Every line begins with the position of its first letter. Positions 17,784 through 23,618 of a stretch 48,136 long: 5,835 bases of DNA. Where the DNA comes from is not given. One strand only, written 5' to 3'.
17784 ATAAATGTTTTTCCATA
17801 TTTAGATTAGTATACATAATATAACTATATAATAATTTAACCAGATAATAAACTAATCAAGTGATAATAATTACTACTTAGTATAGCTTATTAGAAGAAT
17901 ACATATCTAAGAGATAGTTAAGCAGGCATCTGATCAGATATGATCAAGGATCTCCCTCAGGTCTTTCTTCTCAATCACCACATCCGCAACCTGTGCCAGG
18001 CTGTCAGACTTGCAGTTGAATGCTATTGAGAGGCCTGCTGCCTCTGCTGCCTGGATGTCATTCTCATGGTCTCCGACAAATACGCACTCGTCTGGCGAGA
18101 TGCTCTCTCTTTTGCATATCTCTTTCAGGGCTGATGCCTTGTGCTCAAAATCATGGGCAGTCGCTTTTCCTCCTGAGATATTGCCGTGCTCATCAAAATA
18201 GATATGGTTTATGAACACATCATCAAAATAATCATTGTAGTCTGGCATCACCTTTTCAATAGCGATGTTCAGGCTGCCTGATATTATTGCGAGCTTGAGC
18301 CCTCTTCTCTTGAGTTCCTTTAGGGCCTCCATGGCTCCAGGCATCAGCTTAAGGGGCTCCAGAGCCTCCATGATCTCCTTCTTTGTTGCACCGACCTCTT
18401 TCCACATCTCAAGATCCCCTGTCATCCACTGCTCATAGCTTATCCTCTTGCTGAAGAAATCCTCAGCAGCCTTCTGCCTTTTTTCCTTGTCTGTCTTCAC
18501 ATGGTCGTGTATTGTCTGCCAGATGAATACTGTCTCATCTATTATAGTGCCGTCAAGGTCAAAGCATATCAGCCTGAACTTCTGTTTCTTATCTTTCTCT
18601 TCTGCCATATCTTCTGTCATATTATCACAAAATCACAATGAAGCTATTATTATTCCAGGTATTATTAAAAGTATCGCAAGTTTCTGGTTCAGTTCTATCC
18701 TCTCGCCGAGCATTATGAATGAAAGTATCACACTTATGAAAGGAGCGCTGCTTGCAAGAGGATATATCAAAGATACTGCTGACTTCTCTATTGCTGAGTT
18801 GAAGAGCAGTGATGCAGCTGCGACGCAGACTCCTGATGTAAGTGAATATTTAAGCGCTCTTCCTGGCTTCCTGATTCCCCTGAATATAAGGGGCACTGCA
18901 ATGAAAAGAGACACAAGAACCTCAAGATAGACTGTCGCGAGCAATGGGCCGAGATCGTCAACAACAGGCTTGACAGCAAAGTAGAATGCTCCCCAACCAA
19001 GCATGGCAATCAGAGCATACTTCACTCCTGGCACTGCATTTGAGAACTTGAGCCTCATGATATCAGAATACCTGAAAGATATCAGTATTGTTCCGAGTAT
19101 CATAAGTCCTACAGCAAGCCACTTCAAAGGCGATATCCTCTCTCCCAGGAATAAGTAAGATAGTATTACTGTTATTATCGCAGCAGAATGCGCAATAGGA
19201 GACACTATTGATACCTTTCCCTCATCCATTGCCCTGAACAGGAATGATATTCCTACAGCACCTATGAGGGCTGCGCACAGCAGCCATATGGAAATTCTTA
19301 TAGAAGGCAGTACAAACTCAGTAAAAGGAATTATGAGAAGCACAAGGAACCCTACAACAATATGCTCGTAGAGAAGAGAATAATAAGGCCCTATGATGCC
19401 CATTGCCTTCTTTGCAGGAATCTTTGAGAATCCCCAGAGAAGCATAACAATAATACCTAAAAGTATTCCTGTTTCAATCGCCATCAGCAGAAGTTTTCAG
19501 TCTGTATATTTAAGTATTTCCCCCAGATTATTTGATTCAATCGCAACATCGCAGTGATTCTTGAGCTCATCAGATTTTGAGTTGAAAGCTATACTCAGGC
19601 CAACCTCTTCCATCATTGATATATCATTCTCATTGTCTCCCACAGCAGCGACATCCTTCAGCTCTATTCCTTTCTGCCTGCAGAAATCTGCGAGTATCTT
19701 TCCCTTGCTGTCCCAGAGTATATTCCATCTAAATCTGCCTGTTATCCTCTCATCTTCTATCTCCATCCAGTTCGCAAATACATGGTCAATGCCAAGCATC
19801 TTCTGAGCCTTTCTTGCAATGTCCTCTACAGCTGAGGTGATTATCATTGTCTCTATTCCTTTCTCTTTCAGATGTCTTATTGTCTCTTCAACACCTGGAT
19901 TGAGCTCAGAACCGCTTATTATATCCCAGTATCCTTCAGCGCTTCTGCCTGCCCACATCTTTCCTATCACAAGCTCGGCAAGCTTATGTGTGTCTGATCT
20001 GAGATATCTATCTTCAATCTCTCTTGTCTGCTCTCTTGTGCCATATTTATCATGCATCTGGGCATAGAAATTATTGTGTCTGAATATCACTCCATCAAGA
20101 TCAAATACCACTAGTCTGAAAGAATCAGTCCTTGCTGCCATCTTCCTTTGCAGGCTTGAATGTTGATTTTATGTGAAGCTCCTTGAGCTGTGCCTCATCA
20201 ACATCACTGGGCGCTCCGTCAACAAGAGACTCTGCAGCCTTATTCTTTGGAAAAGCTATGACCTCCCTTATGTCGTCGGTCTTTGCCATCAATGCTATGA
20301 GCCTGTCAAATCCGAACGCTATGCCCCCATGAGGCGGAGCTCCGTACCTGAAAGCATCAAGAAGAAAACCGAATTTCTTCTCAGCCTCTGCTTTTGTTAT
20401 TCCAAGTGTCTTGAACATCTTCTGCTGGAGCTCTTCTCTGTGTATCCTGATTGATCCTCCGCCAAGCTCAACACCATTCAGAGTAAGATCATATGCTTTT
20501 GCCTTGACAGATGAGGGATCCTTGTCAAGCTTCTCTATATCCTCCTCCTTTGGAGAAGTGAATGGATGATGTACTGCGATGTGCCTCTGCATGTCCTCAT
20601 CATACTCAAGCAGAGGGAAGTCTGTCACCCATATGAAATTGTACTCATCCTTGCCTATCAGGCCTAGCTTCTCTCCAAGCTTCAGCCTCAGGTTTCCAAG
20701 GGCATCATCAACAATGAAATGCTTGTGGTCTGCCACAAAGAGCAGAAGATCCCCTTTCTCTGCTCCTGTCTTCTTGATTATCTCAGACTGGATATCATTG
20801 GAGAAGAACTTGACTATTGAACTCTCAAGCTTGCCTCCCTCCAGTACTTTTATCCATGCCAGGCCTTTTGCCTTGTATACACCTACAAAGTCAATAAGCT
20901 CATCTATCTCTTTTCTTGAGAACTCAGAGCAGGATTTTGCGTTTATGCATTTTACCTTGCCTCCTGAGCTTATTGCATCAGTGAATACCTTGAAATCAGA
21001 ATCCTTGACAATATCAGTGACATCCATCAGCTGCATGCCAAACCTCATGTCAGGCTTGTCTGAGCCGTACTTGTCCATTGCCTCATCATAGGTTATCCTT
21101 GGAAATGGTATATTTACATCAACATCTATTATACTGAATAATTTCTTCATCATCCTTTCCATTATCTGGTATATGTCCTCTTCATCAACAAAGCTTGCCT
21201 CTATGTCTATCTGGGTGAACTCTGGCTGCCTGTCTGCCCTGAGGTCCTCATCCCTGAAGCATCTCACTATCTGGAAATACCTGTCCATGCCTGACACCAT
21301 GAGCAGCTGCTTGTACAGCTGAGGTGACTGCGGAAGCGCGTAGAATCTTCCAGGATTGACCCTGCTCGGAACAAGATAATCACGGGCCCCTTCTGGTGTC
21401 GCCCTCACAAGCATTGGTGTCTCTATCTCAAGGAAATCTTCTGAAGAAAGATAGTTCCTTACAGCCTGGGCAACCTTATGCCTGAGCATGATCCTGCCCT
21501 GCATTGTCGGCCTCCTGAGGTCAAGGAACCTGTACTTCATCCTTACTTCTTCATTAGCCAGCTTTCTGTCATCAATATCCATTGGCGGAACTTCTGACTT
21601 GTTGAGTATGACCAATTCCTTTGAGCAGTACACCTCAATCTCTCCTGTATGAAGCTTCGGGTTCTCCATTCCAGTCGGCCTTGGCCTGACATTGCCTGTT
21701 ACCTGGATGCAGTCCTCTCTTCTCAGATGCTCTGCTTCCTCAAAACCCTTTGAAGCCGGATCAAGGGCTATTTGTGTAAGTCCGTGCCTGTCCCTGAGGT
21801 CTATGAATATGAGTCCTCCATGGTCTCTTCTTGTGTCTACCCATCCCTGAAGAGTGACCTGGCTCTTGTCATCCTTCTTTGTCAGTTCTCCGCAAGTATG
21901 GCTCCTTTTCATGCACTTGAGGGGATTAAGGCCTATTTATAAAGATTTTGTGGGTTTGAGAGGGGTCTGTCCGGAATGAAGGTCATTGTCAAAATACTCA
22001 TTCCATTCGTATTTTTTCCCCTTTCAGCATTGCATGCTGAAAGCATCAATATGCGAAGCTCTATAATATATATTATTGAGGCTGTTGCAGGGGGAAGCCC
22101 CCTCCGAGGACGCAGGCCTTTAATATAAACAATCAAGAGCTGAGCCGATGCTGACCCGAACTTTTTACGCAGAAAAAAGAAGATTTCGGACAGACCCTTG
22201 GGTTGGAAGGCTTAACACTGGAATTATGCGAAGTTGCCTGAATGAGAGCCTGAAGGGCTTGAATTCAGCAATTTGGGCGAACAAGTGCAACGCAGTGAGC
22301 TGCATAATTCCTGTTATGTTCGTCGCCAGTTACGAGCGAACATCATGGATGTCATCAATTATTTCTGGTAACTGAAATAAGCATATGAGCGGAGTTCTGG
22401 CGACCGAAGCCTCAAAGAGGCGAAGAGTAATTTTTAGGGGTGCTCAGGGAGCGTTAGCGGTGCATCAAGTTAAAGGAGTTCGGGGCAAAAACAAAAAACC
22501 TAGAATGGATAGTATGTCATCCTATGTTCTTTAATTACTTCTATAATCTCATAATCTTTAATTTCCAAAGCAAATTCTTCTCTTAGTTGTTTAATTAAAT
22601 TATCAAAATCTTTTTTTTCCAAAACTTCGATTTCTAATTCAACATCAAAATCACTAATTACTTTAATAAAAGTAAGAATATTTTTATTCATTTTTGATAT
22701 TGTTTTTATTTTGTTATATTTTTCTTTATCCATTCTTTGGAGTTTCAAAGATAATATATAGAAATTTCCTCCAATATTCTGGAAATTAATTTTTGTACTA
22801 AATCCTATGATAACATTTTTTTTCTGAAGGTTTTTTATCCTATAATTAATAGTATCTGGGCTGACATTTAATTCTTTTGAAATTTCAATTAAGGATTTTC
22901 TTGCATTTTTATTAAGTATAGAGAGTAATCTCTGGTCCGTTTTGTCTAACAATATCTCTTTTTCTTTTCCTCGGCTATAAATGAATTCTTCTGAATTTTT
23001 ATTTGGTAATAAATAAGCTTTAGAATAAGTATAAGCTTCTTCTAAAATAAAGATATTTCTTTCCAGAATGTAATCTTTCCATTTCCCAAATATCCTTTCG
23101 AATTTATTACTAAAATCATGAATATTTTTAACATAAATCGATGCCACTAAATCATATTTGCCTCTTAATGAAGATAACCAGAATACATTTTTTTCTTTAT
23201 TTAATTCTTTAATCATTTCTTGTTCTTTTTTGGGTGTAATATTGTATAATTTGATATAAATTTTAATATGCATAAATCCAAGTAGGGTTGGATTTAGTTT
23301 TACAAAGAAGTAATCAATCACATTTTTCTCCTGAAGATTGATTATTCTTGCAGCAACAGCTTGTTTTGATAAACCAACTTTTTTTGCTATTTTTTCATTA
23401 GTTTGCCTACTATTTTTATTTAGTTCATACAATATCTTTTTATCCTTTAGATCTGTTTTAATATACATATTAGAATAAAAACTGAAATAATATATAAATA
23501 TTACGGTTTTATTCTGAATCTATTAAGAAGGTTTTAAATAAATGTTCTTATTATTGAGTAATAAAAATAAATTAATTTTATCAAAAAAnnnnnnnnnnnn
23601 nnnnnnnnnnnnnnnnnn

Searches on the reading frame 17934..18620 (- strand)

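Call 51: search_protein_families(library=pfam, proteins=[window:17934-18620:-], max_evalue=0.001)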
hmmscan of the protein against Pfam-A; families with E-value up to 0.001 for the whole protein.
window:17934-18620:- (228 aa): 7 families
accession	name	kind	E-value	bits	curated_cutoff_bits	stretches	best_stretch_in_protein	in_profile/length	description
PF00702.32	Hydrolase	-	1.5e-26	94.5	26.4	1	16-196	2-191/191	haloacid dehalogenase-like hydrolase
PF13419.12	HAD_2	-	1.1e-20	75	23.8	2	18-137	1-127/178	Haloacid dehalogenase-like hydrolase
PF12710.13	HAD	-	7.5e-20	72.6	27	1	19-193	2-189/189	haloacid dehalogenase-like hydrolase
PF08282.18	Hydrolase_3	-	3.2e-15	57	20.9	1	160-220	187-247/255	haloacid dehalogenase-like hydrolase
PF06888.18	Put_Phosphatase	-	2.5e-13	50.4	27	1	17-189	2-182/234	Putative Phosphatase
PF13242.12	Hydrolase_like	-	1.5e-05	25.2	22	1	164-199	9-45/75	HAD-hyrolase-like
PF05822.18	UMPH-1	-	0.00015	21.8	23.7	1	62-193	59-196/246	Pyrimidine 5'-nucleotidase (UMPH-1)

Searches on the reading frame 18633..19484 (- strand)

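Call 52: search_protein_families(library=pfam, proteins=[window:18633-19484:-], max_evalue=0.001)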
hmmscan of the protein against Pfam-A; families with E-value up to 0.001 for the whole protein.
window:18633-19484:- (283 aa): 3 families
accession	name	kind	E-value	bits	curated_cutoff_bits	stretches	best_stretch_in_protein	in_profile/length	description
PF00892.27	EamA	-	3.2e-36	125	28.2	2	5-136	2-134/135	EamA-like transporter family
PF03151.22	TPT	-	1.1e-11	45.1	30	1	207-283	61-137/291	Triose-phosphate Transporter family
PF10639.15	TMEM234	-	4e-07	30.5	30.1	0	209-280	40-111/113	Putative transmembrane family 234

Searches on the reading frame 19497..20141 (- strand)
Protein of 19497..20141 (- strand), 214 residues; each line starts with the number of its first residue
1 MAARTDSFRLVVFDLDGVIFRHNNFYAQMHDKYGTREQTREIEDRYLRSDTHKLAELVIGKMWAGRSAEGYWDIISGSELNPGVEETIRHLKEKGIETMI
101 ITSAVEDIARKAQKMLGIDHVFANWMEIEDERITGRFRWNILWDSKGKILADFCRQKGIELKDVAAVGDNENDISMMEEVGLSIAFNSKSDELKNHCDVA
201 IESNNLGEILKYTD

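Call 52: search_protein_families(library=pfam, proteins=[window:19497-20141:-], max_evalue=0.001)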
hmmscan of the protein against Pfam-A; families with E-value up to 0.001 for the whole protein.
window:19497-20141:- (214 aa): 6 families
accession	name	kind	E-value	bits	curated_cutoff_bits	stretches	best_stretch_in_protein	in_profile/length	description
PF00702.32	Hydrolase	-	6.4e-20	72.8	26.4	1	9-181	2-191/191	haloacid dehalogenase-like hydrolase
PF08282.18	Hydrolase_3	-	5.4e-17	62.8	20.9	1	145-206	187-248/255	haloacid dehalogenase-like hydrolase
PF12710.13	HAD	-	1.5e-13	52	27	1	11-178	1-189/189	haloacid dehalogenase-like hydrolase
PF13419.12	HAD_2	-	7.9e-11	42.8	23.8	1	11-124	1-124/178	Haloacid dehalogenase-like hydrolase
PF13344.12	Hydrolase_6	-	7.8e-05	23.1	27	0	74-112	9-51/101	Haloacid dehalogenase-like hydrolase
PF06888.18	Put_Phosphatase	-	0.0003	20.7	27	0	10-122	2-116/234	Putative Phosphatase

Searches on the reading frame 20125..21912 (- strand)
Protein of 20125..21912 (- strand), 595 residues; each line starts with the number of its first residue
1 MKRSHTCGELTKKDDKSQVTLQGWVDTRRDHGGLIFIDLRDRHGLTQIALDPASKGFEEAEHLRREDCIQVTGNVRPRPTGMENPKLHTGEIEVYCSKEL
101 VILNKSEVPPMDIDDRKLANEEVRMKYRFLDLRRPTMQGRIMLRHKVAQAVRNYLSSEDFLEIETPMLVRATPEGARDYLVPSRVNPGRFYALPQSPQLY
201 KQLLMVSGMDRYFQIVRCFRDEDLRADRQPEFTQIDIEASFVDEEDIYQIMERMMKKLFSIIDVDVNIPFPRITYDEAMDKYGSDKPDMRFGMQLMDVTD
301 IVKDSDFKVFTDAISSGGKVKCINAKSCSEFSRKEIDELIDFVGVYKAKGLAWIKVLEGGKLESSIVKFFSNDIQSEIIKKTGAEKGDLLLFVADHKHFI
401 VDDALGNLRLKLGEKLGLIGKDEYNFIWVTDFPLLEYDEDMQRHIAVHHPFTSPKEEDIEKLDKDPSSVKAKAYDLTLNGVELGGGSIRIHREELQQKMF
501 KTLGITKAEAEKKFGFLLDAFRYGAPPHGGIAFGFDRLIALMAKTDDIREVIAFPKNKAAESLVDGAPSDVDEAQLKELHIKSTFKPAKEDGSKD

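Call 52: search_protein_families(library=pfam, proteins=[window:20125-21912:-], max_evalue=0.001)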
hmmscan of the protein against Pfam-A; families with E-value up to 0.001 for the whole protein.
window:20125-21912:- (595 aa): 3 families
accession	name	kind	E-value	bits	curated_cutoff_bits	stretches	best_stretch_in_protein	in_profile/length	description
PF00152.25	tRNA-synt_2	-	1.3e-127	425.6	25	1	120-558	1-308/308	tRNA synthetases class II (D, K and N)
PF02938.19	GAD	-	2.6e-25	88.9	23.4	1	310-404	1-94/95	GAD domain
PF01336.31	tRNA_anti-codon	-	1.4e-18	67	27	1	19-97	1-70/75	OB-fold nucleic acid binding domain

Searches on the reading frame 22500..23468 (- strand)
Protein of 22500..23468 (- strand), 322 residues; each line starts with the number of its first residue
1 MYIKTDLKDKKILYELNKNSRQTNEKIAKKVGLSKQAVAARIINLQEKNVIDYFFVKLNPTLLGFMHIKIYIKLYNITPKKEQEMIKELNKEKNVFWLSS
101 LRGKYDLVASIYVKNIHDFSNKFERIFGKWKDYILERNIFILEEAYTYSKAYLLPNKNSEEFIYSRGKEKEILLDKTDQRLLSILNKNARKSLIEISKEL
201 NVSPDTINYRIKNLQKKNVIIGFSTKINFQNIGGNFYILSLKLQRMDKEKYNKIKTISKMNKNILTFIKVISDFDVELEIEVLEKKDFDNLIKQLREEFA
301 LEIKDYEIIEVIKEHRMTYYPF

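Call 52: search_protein_families(library=pfam, proteins=[window:22500-23468:-], max_evalue=0.001)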
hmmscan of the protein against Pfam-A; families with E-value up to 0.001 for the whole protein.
window:22500-23468:- (322 aa): 11 families
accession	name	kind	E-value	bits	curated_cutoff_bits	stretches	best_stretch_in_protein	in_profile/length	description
PF13404.12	HTH_AsnC-type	-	3.5e-24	84.8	27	2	174-215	1-42/42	AsnC-type helix-turn-helix domain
PF13412.12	HTH_24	-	1.2e-22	79.6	21.9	2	174-220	1-47/48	Winged helix-turn-helix DNA-binding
PF01047.28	MarR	-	5.8e-08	32.9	24.6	0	180-220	7-47/59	MarR family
PF08279.18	HTH_11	-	6.9e-07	29.5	25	0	180-221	4-46/55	HTH domain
PF00196.25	GerE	-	4.6e-05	23.4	23.5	0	193-217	20-44/57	Bacterial regulatory proteins, luxR family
PF04967.18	HTH_10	-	5.6e-05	23.3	23.1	0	189-217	22-50/53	HTH DNA binding domain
PF08280.17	HTH_Mga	-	6.1e-05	23.4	23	0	176-215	5-44/59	M protein trans-acting positive regulator (MGA) HTH domain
PF12802.13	MarR_2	-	0.00013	22.5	27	0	180-220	9-50/61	MarR family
PF22451.2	NirdL-like_HTH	-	0.0003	20.7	27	0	26-51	21-46/47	Siroheme decarboxylase NirDL-like HTH domain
PF01037.27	AsnC_trans_reg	-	0.00037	20.8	25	0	78-125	6-54/73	Lrp/AsnC ligand binding domain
PF13384.12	HTH_23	-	0.00079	19.6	24.6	0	178-213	5-40/50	Homeodomain-like domain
